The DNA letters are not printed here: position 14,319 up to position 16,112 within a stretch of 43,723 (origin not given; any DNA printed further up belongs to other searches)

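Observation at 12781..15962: Radical SAM/SPASM enzyme fused to a degenerate SpsF-type cytidylyltransferase domain, operonic with an intact SpsF paralogue and a PseG/SpsG-like protein: uncharacterised nucleotide-sugar module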

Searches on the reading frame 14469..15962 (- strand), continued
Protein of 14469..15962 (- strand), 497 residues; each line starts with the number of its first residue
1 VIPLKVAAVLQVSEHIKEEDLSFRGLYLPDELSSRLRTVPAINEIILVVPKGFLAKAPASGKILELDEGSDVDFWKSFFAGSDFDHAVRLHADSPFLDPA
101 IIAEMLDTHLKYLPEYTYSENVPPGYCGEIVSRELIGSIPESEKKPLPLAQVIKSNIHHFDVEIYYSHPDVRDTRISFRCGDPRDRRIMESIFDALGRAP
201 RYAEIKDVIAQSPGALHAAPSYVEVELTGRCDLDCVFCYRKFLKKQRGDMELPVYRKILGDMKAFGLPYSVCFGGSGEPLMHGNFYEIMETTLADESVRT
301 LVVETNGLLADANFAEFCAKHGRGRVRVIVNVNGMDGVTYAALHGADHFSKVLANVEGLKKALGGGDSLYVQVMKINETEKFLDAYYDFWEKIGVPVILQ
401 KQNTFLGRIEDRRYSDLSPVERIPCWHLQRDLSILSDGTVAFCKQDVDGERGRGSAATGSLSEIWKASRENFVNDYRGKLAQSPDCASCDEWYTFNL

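Call 79: search_protein_families(library=ncbifam, proteins=[L164:5755-6699:+, L161:7838-8854:+, L159:7883-8848:+, L160:6939-7901:+, L156:7881-8855:+, L162:7695-8477:+, L155:7112-7846:+, L145:7043-7783:+, L092:7240-8067:+, L108:6987-7865:+], max_evalue=0.1)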
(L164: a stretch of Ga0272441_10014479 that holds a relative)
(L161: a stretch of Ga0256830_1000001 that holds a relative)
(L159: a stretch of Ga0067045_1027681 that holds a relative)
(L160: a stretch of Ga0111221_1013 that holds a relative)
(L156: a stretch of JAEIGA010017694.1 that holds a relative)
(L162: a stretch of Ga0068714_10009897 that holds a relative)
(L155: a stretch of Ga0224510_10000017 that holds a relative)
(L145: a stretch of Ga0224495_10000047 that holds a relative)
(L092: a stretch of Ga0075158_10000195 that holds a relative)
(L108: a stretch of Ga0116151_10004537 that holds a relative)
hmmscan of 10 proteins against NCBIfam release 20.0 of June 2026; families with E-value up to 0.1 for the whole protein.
L164:5755-6699:+ (315 aa): 3 families
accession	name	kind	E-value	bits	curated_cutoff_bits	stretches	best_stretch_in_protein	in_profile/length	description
TIGR03590.1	PseG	equivalog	5.1e-10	39.4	153.55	1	141-231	170-265/280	UDP-2,4-diacetamido-2,4,6-trideoxy-beta-L-altropyranose hydrolase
TIGR02472.1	sucr_P_syn_N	equivalog_domain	0.036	12.9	576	0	193-235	333-372/439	sucrose-phosphate synthase, putative, glycosyltransferase domain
TIGR03999.1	thiol_BshA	equivalog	0.089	11.7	273.7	0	185-284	249-341/375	N-acetyl-alpha-D-glucosaminyl L-malate synthase BshA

L161:7838-8854:+ (339 aa): 2 families
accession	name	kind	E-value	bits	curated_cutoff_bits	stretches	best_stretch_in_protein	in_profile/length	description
TIGR03590.1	PseG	equivalog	4.5e-17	62.6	153.55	1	51-252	55-267/280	UDP-2,4-diacetamido-2,4,6-trideoxy-beta-L-altropyranose hydrolase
NF010135.0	PRK13609.1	equivalog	0.013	14.5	500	1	203-257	247-304/388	diglucosyl diacylglycerol synthase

L159:7883-8848:+ (322 aa): 0 families

L160:6939-7901:+ (321 aa): 4 families
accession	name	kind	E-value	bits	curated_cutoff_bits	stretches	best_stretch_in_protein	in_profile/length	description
TIGR03590.1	PseG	equivalog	1.4e-16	60.9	153.55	1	6-236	2-267/280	UDP-2,4-diacetamido-2,4,6-trideoxy-beta-L-altropyranose hydrolase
NF010135.0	PRK13609.1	equivalog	0.011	14.7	500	1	203-282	265-345/388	diglucosyl diacylglycerol synthase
NF046086.1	BFO_1060_trans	domain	0.029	13.5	200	1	199-244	252-297/365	BFO_1060 family glycosyltransferase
NF038295.1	EPS_HpsP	equivalog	0.034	13.1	550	1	218-287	299-364/388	hormogonium polysaccharide biosynthesis glycosyltransferase HpsP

L156:7881-8855:+ (325 aa): 2 families
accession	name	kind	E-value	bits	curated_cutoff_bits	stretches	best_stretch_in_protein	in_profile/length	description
TIGR03590.1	PseG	equivalog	1.9e-11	44.1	153.55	1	18-244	12-269/280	UDP-2,4-diacetamido-2,4,6-trideoxy-beta-L-altropyranose hydrolase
NF041548.1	PssE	equivalog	0.027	14.4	120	1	195-245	36-87/146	PssE/Cps14G family polysaccharide biosynthesis glycosyltransferase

L162:7695-8477:+ (261 aa): 1 family
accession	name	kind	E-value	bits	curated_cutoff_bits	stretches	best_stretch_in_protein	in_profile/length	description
TIGR03590.1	PseG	equivalog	0.0077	15.9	153.55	0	185-225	173-211/280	UDP-2,4-diacetamido-2,4,6-trideoxy-beta-L-altropyranose hydrolase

L155:7112-7846:+ (245 aa): 0 families

L145:7043-7783:+ (247 aa): 0 families

L092:7240-8067:+ (276 aa): 0 families

L108:6987-7865:+ (293 aa): 0 families

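Call 83: list_cluster_members(proteins=[P0262, P0264, P0283, P0286, P0296, P0305, P0309, P0312, P0322, P0333])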
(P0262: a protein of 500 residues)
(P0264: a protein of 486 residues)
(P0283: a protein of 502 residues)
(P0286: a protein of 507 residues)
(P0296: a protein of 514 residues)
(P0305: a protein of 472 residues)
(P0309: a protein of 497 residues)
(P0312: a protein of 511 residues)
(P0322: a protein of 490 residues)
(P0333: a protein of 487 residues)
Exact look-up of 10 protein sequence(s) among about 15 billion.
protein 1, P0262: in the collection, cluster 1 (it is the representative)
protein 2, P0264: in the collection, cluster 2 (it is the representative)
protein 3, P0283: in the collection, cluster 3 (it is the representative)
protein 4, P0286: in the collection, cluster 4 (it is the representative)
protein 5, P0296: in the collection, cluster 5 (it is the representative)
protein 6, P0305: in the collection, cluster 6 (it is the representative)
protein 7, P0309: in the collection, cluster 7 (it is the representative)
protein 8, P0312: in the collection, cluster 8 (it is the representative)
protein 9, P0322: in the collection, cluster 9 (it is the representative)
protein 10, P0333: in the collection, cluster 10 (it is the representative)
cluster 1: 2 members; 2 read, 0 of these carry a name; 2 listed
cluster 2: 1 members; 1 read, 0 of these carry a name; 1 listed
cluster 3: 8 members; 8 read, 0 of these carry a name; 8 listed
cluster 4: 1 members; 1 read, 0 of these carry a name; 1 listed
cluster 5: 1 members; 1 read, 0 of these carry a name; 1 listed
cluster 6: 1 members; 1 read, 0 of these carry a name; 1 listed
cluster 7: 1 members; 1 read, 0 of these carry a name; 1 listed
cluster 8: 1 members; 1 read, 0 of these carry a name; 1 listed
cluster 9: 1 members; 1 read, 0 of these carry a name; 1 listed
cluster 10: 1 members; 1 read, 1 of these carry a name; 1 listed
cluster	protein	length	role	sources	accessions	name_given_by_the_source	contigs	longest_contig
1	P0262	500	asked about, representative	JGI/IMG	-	-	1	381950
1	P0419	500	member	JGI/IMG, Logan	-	-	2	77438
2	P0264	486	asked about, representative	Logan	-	-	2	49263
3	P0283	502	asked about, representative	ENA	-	-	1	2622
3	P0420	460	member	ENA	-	-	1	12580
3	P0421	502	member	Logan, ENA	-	-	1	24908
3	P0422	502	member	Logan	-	-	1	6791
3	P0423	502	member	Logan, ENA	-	-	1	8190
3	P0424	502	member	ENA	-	-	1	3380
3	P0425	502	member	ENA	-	-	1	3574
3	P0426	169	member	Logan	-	-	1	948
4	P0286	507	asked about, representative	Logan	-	-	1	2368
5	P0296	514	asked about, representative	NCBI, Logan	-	-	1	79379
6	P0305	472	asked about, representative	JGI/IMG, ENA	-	-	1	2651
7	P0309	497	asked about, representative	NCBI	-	-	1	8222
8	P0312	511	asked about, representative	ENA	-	-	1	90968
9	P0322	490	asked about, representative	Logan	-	-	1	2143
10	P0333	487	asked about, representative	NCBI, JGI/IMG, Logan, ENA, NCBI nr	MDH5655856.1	MAG: spiro-SPASM protein [Spirochaetia bacterium] | spiro-SPASM protein [Spirochaetia bacterium]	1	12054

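Call 84: find_encoding_contigs(protein=P0262, flank=6000, max_places=1)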
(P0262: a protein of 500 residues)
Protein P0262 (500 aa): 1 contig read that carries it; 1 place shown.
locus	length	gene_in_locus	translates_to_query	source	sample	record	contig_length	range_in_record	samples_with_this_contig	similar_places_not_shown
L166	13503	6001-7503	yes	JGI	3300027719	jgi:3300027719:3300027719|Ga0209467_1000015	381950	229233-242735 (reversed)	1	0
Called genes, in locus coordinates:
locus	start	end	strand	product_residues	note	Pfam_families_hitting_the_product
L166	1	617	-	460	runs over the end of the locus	PF01704:UDPGP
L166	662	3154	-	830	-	PF00343:Phosphorylase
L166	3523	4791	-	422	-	PF00015:MCPsignal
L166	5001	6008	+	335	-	PF13623:SurA_N_2, PF13624:SurA_N_3, PF09312:SurA_N, PF13145:Rotamase_2, PF13616:Rotamase_3, PF00639:Rotamase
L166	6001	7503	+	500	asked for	-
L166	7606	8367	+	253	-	PF02348:CTP_transf_3, PF12804:NTP_transf_3 (weak)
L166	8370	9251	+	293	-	-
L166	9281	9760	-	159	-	-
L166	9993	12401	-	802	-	PF02190:LON_substr_bdg, PF00004:AAA, PF07728:AAA_5, PF22667:Lon_lid, PF05362:Lon_C, PF13541:ChlI (weak)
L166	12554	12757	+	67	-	-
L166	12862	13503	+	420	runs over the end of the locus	PF00696:AA_kinase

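Call 85: find_encoding_contigs(protein=P0264, flank=6000, max_places=1)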
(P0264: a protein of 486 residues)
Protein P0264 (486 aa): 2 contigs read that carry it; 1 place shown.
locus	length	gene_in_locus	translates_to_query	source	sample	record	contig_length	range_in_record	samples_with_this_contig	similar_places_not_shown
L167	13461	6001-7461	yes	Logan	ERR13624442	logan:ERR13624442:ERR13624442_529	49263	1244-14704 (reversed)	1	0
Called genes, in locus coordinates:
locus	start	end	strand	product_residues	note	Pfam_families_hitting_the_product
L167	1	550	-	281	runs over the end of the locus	PF01531:Glyco_transf_11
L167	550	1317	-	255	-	PF13489:Methyltransf_23, PF08241:Methyltransf_11, PF08242:Methyltransf_12, PF13649:Methyltransf_25, PF13847:Methyltransf_31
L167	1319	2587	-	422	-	PF00005:ABC_tran, PF14524:Wzt_C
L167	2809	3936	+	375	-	PF00534:Glycos_transf_1, PF13692:Glyco_trans_1_4, PF00982:Glyco_transf_20 (weak)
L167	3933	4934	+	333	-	PF08902:DUF1848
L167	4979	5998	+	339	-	PF13624:SurA_N_3, PF09312:SurA_N, PF13145:Rotamase_2 (weak), PF13616:Rotamase_3, PF00639:Rotamase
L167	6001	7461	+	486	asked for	PF13186:SPASM (faint)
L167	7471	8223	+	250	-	PF02348:CTP_transf_3, PF12804:NTP_transf_3 (weak)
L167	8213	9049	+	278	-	-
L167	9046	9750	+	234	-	PF03848:TehB (weak), PF13489:Methyltransf_23, PF05175:MTS, PF02353:CMAS (weak), PF13847:Methyltransf_31, PF08241:Methyltransf_11, PF08242:Methyltransf_12, PF13649:Methyltransf_25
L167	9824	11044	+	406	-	PF00155:Aminotran_1_2, PF01041:DegT_DnrJ_EryC1 (weak)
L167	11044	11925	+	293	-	PF00892:EamA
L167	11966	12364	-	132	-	-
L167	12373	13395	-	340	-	PF04773:FecR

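Call 90: search_protein_families(library=pfam, proteins=[L092:8057-9130:+, L100:7982-9913:+, L138:4575-5135:+, L081:8168-9181:+, L166:8370-9251:+, L167:8213-9049:+], max_evalue=0.001)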
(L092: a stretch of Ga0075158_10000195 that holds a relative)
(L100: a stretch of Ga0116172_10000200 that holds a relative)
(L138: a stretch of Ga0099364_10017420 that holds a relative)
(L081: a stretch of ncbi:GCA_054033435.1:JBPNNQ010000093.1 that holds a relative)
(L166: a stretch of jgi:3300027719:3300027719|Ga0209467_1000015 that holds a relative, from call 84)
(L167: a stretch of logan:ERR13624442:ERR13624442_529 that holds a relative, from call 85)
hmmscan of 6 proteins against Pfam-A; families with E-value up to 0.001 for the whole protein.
L092:8057-9130:+ (357 aa): 14 families
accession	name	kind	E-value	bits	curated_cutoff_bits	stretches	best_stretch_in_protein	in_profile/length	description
PF07719.23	TPR_2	-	3.8e-16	58.2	27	0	96-128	2-34/34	Tetratricopeptide repeat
PF12895.13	ANAPC3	-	3e-12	47.1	27.2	1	75-154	3-81/82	Anaphase-promoting complex, cyclosome, subunit 3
PF14559.12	TPR_19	-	7.4e-12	45.9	25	0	144-190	6-52/68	Tetratricopeptide repeat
PF00515.34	TPR_1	-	4.1e-11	42.6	27.8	0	96-127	2-33/34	Tetratricopeptide repeat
PF13428.12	TPR_14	-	7e-09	36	23.5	0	99-135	5-41/44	Tetratricopeptide repeat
PF13176.12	TPR_7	-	6.6e-08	32.5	27.9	0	132-154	2-24/36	Tetratricopeptide repeat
PF13424.12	TPR_12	-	1.6e-07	31.9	30.1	0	102-156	10-72/77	Tetratricopeptide repeat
PF13431.12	TPR_17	-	2.7e-07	30.8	24.4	1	118-149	2-33/34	Tetratricopeptide repeat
PF25063.1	ARM_TT21_C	-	4.1e-06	27.2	35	1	109-197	109-198/209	Tetratricopeptide repeat protein 21 C-terminal ARM domain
PF14853.12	Fis1_TPR_C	-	9.4e-06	26.2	25.3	0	66-88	6-28/53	Fis1 C-terminal tetratricopeptide repeat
PF13374.12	TPR_10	-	2.2e-05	24.8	27.5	0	166-194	5-33/42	Tetratricopeptide repeat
PF13181.12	TPR_8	-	9e-05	22.8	25.7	0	131-157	3-29/34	Tetratricopeptide repeat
PF13432.12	TPR_16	-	0.00012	22.9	32.7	0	135-191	3-59/65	Tetratricopeptide repeat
PF13371.12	TPR_9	-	0.00013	22.4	35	0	138-185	4-51/73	Tetratricopeptide repeat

L100:7982-9913:+ (643 aa): 2 families
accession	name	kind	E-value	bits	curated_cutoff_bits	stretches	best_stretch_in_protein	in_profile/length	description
PF00330.25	Aconitase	-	9.7e-106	354.9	28.7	1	8-407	2-463/463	Aconitase family (aconitate hydratase)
PF00694.25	Aconitase_C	-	6.7e-21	75.4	22.8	1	501-578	53-130/131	Aconitase C-terminal domain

L138:4575-5135:+ (186 aa): 2 families
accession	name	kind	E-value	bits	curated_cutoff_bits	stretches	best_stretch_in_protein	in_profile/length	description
PF00881.29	Nitroreductase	-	9.5e-29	101.2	23.5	1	7-157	1-167/167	Nitroreductase family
PF14512.11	TM1586_NiRdase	-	7e-09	36.1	27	0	22-57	156-191/215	Putative TM nitroreductase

L081:8168-9181:+ (337 aa): 11 families
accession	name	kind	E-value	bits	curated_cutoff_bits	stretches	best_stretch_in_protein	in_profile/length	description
PF13855.12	LRR_8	-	7.7e-43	144.5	27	6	140-197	2-61/61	Leucine rich repeat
PF12799.13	LRR_4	-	3.3e-41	138.8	27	7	185-223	1-39/44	Leucine Rich repeats (2 copies)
PF23598.1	LRR_14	-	1.6e-34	119.7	40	4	249-308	42-101/353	Leucine-rich repeat region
PF00560.39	LRR_1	-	2e-29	95.7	20.6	0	117-137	1-22/23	Leucine Rich Repeat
PF23211.1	LRR_LRWD1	-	2.6e-11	44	28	1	68-154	14-101/190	Leucine-rich repeat and WD repeat-containing protein 1, LRR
PF14580.12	LRR_9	-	1.5e-09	38.1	30.5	0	94-175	43-126/175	Leucine-rich repeat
PF25019.1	LRR_R13L1-DRL21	-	8.7e-08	32.6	27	1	156-216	63-125/127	R13L1/DRL21 LRRs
PF13516.12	LRR_6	-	6.8e-07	29.3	23.4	0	93-105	3-15/24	Leucine Rich repeat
PF25013.1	LRR_Zer-1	-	7.8e-06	26.5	27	0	49-108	10-69/137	Zer-1-like, Leucine-rich repeats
PF23952.1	LRR_EndoS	-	0.00042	21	27.9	0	157-195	77-116/116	Endo-beta-N-acetylglucosaminidase EndoS LRR domain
PF24048.1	LRR_NXF1-5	-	0.00088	19.3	30.5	0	157-225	52-121/142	NXF1/2/3/5 leucine-rich repeat domain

L166:8370-9251:+ (293 aa): 0 families

L167:8213-9049:+ (278 aa): 0 families

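Call 95: search_protein_families(library=ncbifam, proteins=[P0262, P0264, P0320, P0333, P0408, P0275, P0267, P0338, P0368, P0312], max_evalue=1e-20)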
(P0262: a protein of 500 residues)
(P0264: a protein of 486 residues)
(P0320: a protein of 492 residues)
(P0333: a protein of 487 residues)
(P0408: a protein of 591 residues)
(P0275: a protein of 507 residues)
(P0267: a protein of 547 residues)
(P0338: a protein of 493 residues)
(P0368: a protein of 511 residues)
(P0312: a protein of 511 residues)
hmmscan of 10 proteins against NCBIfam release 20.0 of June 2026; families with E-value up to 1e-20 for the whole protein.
P0262 (500 aa): 1 family
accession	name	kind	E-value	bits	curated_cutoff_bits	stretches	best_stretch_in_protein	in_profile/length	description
TIGR04321.1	spiroSPASM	subfamily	5.3e-97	325.6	250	1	65-499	77-509/510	spiro-SPASM protein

P0264 (486 aa): 1 family
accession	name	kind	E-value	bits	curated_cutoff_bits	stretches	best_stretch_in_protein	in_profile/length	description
TIGR04321.1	spiroSPASM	subfamily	5.5e-103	345.3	250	1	74-485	87-509/510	spiro-SPASM protein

P0320 (492 aa): 1 family
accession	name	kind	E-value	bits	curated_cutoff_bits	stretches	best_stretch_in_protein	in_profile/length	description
TIGR04321.1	spiroSPASM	subfamily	9.5e-106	354.4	250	1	62-491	82-509/510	spiro-SPASM protein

P0333 (487 aa): 1 family
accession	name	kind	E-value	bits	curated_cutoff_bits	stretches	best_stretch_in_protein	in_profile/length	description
TIGR04321.1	spiroSPASM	subfamily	2.8e-118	395.8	250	1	54-485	77-508/510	spiro-SPASM protein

P0408 (591 aa): 1 family
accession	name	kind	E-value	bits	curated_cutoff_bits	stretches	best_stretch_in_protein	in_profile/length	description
TIGR04321.1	spiroSPASM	subfamily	3.1e-93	313.2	250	1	89-591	45-510/510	spiro-SPASM protein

P0275 (507 aa): 2 families
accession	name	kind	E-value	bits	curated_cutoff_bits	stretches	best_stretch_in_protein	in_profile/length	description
TIGR04321.1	spiroSPASM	subfamily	2.8e-125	418.9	250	1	77-507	77-510/510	spiro-SPASM protein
TIGR04317.1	W_rSAM_matur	equivalog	2.2e-21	76.4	380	0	236-371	5-135/349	tungsten cofactor oxidoreductase radical SAM maturase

P0267 (547 aa): 2 families
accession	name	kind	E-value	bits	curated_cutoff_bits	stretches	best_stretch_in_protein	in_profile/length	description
TIGR04321.1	spiroSPASM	subfamily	5.7e-106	355.2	250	1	110-547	74-510/510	spiro-SPASM protein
TIGR04317.1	W_rSAM_matur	equivalog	4.4e-22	78.7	380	0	269-428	2-159/349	tungsten cofactor oxidoreductase radical SAM maturase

P0338 (493 aa): 1 family
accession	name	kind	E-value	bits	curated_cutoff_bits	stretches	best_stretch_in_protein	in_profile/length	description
TIGR04321.1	spiroSPASM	subfamily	6.8e-141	470.4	250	1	11-492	9-509/510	spiro-SPASM protein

P0368 (511 aa): 1 family
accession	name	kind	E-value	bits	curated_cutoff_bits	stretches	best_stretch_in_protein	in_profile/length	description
TIGR04321.1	spiroSPASM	subfamily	5.5e-153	510.3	250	1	5-511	4-510/510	spiro-SPASM protein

P0312 (511 aa): 1 family
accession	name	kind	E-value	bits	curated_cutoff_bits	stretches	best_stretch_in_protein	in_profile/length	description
TIGR04321.1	spiroSPASM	subfamily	3.4e-120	402.1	250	1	63-510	79-509/510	spiro-SPASM protein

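Call 96: find_encoding_contigs(protein=P0368, flank=6000, max_places=2)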
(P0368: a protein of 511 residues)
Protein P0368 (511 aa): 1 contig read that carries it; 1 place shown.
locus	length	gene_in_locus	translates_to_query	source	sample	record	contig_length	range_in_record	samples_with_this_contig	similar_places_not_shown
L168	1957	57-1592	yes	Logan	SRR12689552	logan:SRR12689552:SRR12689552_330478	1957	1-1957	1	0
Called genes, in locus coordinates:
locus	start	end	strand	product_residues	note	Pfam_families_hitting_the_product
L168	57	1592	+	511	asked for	PF13186:SPASM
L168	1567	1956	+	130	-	?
